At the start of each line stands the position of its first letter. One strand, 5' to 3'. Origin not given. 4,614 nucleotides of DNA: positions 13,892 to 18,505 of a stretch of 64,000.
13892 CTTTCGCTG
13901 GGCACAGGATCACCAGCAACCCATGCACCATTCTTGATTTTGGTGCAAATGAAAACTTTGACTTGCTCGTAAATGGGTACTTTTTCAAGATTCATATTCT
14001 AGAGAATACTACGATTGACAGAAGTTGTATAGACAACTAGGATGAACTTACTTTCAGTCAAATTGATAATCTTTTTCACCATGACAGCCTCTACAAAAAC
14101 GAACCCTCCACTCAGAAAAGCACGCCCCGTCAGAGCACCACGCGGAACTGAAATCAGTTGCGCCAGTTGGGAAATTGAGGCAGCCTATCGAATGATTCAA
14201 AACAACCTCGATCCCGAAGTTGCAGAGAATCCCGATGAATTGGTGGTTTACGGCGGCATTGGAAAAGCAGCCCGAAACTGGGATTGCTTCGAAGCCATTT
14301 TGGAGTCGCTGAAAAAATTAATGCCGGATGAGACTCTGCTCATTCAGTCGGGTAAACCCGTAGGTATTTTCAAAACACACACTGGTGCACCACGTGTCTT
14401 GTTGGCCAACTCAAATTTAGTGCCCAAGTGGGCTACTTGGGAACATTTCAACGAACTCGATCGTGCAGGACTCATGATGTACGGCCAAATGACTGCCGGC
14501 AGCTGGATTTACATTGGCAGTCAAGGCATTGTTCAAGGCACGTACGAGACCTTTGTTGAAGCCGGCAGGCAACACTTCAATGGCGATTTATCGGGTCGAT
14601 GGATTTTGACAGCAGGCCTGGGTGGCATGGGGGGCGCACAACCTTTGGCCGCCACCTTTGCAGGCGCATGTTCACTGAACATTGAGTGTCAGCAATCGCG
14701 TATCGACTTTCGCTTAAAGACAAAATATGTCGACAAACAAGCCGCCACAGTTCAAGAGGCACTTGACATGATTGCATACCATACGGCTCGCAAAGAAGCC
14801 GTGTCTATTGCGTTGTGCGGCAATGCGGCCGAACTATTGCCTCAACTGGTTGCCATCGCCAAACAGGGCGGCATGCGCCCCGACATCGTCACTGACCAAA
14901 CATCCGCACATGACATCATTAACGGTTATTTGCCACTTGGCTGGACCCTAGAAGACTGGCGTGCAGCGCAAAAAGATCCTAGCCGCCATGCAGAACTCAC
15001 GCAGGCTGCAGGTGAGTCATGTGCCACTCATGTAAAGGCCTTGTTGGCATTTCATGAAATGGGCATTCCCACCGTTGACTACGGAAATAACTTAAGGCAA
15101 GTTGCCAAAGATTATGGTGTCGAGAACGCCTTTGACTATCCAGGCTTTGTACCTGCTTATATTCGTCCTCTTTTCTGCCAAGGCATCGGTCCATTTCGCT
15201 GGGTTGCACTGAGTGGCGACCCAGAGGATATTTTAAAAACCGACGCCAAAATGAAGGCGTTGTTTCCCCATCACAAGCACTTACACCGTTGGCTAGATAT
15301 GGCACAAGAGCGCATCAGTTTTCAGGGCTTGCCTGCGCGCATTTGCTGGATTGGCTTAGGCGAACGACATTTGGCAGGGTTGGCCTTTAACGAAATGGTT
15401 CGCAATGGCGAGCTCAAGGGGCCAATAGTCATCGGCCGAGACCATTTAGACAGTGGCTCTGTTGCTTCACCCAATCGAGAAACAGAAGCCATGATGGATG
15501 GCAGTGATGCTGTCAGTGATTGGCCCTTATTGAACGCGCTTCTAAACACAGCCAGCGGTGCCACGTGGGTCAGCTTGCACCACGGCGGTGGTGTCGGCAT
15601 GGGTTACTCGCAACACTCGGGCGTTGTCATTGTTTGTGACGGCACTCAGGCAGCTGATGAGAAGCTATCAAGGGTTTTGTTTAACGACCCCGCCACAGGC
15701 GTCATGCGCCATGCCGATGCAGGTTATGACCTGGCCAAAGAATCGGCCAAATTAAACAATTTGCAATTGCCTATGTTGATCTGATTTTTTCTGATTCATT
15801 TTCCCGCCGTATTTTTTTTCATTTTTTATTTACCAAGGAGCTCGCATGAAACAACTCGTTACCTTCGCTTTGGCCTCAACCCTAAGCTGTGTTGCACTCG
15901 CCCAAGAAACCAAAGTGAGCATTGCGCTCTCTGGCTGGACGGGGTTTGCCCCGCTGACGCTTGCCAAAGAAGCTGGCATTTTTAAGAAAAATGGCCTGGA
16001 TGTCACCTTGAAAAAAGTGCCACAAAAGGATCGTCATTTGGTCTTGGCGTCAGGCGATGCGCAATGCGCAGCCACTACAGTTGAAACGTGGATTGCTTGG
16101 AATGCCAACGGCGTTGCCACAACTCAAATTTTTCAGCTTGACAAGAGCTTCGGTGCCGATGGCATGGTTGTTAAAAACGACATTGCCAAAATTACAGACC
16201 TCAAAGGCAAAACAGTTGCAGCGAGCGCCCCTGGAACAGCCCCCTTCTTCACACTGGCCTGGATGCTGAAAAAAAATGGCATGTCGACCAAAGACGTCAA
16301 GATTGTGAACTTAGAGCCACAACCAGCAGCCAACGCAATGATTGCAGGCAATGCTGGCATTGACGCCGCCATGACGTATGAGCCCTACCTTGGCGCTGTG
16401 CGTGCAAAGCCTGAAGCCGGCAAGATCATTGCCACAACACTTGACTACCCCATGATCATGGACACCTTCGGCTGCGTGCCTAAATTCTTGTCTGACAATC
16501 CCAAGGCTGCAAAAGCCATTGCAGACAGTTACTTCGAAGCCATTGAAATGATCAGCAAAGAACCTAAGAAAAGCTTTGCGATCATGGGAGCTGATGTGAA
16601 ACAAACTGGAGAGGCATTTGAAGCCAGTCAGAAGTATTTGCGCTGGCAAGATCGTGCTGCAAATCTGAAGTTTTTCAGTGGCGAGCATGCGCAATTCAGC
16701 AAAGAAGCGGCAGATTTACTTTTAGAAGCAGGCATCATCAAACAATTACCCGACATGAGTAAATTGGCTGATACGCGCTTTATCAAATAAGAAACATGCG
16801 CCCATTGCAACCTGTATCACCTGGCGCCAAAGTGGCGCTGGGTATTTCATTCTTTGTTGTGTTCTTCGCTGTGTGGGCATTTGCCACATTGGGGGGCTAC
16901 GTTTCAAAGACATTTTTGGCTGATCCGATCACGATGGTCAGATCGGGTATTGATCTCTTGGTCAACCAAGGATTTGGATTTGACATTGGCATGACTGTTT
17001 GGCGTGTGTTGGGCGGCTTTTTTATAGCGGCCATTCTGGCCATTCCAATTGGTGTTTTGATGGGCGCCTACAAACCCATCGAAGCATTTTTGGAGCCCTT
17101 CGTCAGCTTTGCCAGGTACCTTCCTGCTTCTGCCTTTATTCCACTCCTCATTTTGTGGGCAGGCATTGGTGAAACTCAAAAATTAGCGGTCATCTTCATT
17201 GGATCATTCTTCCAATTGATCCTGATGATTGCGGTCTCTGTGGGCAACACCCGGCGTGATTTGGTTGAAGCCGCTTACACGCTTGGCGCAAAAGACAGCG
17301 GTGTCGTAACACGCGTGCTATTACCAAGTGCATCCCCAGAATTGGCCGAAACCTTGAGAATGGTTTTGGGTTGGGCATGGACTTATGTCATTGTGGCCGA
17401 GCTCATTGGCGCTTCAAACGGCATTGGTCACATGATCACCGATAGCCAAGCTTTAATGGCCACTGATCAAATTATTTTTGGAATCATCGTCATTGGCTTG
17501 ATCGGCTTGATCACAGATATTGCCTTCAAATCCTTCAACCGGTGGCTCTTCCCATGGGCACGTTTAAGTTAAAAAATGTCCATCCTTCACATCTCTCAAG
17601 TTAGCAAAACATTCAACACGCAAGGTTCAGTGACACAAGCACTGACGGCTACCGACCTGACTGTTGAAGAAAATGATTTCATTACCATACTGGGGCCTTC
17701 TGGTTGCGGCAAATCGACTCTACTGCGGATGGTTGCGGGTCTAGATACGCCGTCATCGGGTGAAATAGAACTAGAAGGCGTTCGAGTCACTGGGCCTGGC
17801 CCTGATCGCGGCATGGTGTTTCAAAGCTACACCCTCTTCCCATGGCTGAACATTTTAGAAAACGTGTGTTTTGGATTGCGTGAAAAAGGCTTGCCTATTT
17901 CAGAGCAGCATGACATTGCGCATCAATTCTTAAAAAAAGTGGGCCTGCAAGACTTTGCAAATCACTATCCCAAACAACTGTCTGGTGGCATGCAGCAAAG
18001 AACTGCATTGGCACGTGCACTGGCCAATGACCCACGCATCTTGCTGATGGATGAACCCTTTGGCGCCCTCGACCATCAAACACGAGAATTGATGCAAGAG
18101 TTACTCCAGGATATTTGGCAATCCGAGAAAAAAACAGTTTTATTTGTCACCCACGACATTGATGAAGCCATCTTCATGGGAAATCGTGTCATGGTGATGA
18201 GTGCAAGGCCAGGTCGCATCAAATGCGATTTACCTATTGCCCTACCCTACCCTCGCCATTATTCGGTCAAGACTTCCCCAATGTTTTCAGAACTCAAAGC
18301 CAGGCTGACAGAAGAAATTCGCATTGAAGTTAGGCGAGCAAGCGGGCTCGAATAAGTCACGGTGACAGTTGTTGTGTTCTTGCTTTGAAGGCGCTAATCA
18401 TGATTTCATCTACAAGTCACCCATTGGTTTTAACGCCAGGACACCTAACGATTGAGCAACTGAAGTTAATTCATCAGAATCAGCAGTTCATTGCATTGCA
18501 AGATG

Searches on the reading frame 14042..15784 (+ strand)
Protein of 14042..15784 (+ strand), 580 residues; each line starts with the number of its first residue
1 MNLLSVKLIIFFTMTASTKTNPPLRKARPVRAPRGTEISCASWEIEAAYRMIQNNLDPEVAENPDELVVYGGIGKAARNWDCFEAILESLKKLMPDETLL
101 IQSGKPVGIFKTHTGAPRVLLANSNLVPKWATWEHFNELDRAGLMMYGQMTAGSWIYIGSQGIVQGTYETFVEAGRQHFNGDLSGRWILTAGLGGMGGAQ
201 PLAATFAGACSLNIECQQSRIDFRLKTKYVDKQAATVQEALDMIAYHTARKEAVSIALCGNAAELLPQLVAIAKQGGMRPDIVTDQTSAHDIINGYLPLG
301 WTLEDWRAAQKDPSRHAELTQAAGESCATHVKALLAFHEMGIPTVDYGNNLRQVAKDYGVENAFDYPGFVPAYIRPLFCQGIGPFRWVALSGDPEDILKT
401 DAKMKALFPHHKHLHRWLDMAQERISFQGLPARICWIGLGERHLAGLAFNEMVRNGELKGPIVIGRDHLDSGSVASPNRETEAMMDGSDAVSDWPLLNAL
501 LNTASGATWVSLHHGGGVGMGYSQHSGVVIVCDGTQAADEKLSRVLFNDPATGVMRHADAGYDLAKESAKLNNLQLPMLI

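Call 5: search_protein_families(library=ncbifam, proteins=[window:14042-15784:+], max_evalue=0.00001)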
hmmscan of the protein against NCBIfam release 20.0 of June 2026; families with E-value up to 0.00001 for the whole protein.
window:14042-15784:+ (580 aa): 3 families
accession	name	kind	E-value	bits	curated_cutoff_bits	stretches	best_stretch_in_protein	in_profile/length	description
TIGR01228.2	hutU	equivalog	3.6e-277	920.3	375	1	29-578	2-545/545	urocanate hydratase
NF058531.1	CH3_S_urocan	exception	1.9e-201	670.1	880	1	28-574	1-534/535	S-methyl thiourocanate hydratase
NF058530.1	thiouroc_hyd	equivalog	9.4e-197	654.9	930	1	38-573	2-529/535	thiourocanate hydratase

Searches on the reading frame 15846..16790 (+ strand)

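Call 5: search_protein_families(library=ncbifam, proteins=[window:15846-16790:+], max_evalue=0.00001)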
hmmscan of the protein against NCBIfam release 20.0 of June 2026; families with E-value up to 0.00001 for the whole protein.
window:15846-16790:+ (314 aa): 7 families
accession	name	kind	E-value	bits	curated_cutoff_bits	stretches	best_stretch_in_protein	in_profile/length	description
TIGR01728.1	SsuA_fam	subfamily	2.6e-30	105.7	163.5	1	24-314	1-290/290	aliphatic sulfonate ABC transporter substrate-binding protein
TIGR03427.1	ABC_peri_uca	equivalog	9.2e-21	74.3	333.9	1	23-261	3-246/328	putative urea ABC transporter substrate-binding protein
TIGR01729.1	taurine_ABC_bnd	equivalog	3.3e-13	49.7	304.25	1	66-313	43-299/300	taurine ABC transporter substrate-binding protein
NF040735.1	SBP_SaoX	equivalog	3.4e-13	49.4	300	1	38-248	19-230/330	ABC transporter substrate-binding subunit SaoX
NF008553.0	PRK11480.1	equivalog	1.3e-10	41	490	1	16-235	17-234/320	taurine ABC transporter substrate-binding protein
NF008588.0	PRK11553.1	subfamily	4.2e-07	29.2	299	1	111-298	119-298/319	aliphatic sulfonate ABC transporter substrate-binding protein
TIGR02122.1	TRAP_TAXI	subfamily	6.8e-07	28.4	84.35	1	107-176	125-195/320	TAXI family TRAP transporter solute-binding subunit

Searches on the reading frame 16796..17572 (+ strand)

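Call 5: search_protein_families(library=ncbifam, proteins=[window:16796-17572:+], max_evalue=0.00001)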
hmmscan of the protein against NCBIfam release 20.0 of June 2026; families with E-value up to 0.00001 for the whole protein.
window:16796-17572:+ (258 aa): 6 families
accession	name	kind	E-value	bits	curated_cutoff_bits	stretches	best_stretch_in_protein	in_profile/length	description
NF040733.1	ABC_perm_U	equivalog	2.2e-40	138.7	295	1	17-254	12-248/251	ABC transporter permease subunit SaoP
NF007545.0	PRK10160.1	equivalog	3.9e-37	128.2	342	1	12-255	23-271/275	taurine ABC transporter permease TauC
NF008470.0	PRK11365.1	equivalog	1.2e-29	103.6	347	1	21-254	19-252/263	aliphatic sulfonate ABC transporter permease SsuC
TIGR01183.1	ntrB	equivalog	5.5e-25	88.2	209.05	1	56-241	11-196/202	nitrate ABC transporter permease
TIGR03416.1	ABC_choXWV_perm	equivalog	9.7e-13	48.2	363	1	28-227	54-250/267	choline ABC transporter permease subunit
NF008196.0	PRK10952.1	equivalog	3.6e-08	32.6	439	1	66-238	148-319/356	glycine betaine/L-proline ABC transporter permease ProW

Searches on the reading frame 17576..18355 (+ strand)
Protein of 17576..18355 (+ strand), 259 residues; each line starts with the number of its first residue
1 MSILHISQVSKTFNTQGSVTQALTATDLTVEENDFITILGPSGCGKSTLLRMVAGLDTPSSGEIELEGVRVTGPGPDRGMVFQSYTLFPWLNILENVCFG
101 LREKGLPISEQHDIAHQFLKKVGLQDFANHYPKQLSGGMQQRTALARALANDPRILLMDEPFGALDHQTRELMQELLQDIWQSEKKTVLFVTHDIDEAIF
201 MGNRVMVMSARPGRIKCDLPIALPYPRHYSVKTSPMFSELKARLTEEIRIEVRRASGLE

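Call 3: search_protein_families(library=pfam, proteins=[window:17576-18355:+])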
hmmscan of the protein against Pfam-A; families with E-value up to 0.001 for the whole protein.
window:17576-18355:+ (259 aa): 9 families
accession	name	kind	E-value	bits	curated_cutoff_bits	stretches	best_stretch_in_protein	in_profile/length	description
PF00005.33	ABC_tran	-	4.1e-33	115.3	25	1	25-162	3-136/137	ABC transporter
PF13401.12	AAA_22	-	6.2e-06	27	27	1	33-190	5-121/130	AAA domain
PF13304.12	AAA_21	-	9.2e-06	26.4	27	0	132-194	235-299/304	AAA domain, putative AbiEii toxin, Type IV TA system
PF03215.21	Rad17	-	0.00011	22.7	23.8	1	18-55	30-67/186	Rad17 P-loop domain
PF20720.3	nSTAND3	-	0.00014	22.1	27.2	0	24-54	8-38/155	Novel STAND NTPase 3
PF02463.25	SMC_N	-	0.00021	21.2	40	0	131-196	133-200/220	RecF/RecN/SMC N terminal domain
PF13191.12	AAA_16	-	0.00046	21.2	32.6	0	34-189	25-165/167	AAA ATPase domain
PF00004.35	AAA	-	0.00061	20.7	21.2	0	38-55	3-20/131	ATPase family associated with various cellular activities (AAA)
PF20703.3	nSTAND1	-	0.00096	19.3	27.1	0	29-56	29-54/379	Novel STAND NTPase 1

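Call 5: search_protein_families(library=ncbifam, proteins=[window:17576-18355:+], max_evalue=0.00001)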
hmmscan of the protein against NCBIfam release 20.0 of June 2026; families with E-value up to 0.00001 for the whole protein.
window:17576-18355:+ (259 aa): 186 families (the best 25 are shown)
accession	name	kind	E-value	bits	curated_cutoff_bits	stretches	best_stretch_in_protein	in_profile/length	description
NF040729.1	ABC_ATP_SaoA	equivalog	6.4e-82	274.7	360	1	4-248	2-243/248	ABC transporter ATP-binding protein SaoA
NF008421.0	PRK11248.1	equivalog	4.1e-75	252.6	357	1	4-229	2-221/255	taurine ABC transporter ATP-binding subunit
TIGR01184.1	ntrCD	subfamily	1.8e-66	224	291.8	1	25-244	3-226/230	nitrate ABC transporter ATP-binding protein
TIGR03265.1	PhnT2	equivalog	6e-66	223.1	457.7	1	3-210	4-210/353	putative 2-aminoethylphosphonate ABC transporter ATP-binding protein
NF006987.0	PRK09452.1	equivalog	6.8e-64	215.9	482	1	2-216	16-227/378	spermidine/putrescine ABC transporter ATP-binding protein PotA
TIGR01187.1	potA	subfamily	3.3e-60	203.9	355.6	1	38-210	1-176/325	polyamine ABC transporter ATP-binding protein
NF008420.0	PRK11247.1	equivalog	5.3e-59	199.5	395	1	4-247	13-241/257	aliphatic sulfonates ABC transporter ATP-binding protein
NF043075.1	MMSYN1_0197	equivalog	8.6e-59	199.2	550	1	3-210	2-208/341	spermidine/putrescine ABC transporter ATP-binding protein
TIGR01186.1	proV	subfamily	1.7e-58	198.5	326.6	1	20-210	6-205/363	betaine/proline/choline family ABC transporter ATP-binding protein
TIGR00968.1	3a0106s01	subfamily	8.9e-57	192.3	342.75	1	5-210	2-206/237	sulfate ABC transporter ATP-binding protein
NF008653.0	PRK11650.1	subfamily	3.8e-55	187.4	432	1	1-209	1-209/357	sn-glycerol-3-phosphate ABC transporter ATP-binding protein UgpC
NF040933.2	ABC_arch_GlcV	equivalog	3e-54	184.2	450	1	5-209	4-216/357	glucose ABC transporter ATP-binding protein GlcV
TIGR03415.1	ABC_choXWV_ATP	equivalog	1.6e-53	182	483.75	2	80-210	110-240/382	choline ABC transporter ATP-binding protein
NF008621.0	PRK11607.1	equivalog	4.4e-53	180.4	613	1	3-209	19-224/377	putrescine ABC transporter ATP-binding subunit PotG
NF008513.0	PRK11432.1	equivalog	2.8e-52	177.8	496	1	4-209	7-211/351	ferric ABC transporter ATP-binding protein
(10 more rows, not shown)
